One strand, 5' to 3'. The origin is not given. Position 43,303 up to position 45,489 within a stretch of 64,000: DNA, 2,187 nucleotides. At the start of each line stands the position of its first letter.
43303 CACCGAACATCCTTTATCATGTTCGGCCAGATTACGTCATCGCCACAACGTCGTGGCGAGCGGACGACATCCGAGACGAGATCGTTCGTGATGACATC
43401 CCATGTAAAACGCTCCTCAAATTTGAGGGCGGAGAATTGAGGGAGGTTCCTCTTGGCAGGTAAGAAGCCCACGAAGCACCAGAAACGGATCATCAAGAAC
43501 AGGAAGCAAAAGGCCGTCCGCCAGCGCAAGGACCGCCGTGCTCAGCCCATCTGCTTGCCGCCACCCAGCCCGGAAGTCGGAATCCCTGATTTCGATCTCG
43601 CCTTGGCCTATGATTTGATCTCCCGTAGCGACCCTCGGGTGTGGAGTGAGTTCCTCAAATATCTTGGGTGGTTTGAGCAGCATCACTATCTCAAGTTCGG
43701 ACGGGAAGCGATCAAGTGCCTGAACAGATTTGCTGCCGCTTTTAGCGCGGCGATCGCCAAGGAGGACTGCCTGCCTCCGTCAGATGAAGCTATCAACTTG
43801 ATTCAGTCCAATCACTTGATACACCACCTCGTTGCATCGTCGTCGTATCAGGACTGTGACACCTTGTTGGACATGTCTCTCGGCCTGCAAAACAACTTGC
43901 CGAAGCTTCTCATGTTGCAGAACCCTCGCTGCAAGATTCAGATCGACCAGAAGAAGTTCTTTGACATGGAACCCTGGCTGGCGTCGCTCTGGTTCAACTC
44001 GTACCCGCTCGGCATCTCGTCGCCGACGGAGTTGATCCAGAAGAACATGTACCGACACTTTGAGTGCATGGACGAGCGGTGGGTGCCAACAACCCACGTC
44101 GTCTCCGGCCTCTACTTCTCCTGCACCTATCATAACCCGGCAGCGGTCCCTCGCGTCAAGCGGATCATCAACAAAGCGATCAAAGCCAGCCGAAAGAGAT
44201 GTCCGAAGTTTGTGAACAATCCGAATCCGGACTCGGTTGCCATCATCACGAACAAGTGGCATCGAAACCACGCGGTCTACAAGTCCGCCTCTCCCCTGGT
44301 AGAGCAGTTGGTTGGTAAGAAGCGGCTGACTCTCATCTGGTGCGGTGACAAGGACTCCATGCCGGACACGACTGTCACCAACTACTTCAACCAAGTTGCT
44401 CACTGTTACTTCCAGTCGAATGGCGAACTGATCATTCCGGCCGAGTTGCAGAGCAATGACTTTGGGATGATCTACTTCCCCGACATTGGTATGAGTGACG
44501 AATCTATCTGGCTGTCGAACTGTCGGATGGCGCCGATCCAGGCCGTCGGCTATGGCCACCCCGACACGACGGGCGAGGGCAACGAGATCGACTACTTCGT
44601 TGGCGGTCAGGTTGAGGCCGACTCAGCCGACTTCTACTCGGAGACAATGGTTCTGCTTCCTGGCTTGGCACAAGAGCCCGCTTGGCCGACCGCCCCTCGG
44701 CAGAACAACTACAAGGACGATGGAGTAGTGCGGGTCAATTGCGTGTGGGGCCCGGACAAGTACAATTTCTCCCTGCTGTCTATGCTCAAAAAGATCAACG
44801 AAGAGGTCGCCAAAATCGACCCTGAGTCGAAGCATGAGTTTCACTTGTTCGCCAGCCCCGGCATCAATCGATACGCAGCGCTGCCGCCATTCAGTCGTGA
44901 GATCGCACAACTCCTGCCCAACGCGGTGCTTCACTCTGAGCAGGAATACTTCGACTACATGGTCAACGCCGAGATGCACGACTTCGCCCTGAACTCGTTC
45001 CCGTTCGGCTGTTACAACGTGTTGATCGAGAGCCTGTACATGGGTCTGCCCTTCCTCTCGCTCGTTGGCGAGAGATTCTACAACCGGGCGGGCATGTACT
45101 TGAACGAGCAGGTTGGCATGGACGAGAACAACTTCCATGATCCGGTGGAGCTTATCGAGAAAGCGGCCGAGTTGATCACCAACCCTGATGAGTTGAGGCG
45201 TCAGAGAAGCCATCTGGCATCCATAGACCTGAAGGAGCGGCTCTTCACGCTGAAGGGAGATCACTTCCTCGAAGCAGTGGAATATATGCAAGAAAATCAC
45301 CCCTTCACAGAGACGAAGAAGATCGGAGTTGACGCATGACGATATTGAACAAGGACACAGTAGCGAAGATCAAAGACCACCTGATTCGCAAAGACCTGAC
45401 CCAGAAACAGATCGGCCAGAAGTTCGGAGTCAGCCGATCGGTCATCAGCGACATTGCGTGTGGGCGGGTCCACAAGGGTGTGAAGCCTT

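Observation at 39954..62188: Seven copies of a near-identical phage promoter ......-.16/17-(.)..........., all on + strand in the non-structural half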

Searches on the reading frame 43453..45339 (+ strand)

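Call 10: search_protein_families(library=pfam, proteins=[window:43453-45339:+], max_evalue=0.01)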
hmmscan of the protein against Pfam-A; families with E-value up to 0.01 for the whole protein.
window:43453-45339:+ (628 aa): 1 family
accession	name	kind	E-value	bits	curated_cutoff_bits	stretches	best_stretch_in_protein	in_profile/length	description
PF18071.7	HMW1C_N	-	0.0018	18.6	27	1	85-141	55-111/146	HMW1C N-terminal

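Call 11: search_protein_families(library=phrogs, proteins=[window:43453-45339:+], max_evalue=0.001)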
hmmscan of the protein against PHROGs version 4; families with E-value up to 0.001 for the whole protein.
window:43453-45339:+ (628 aa): 0 families
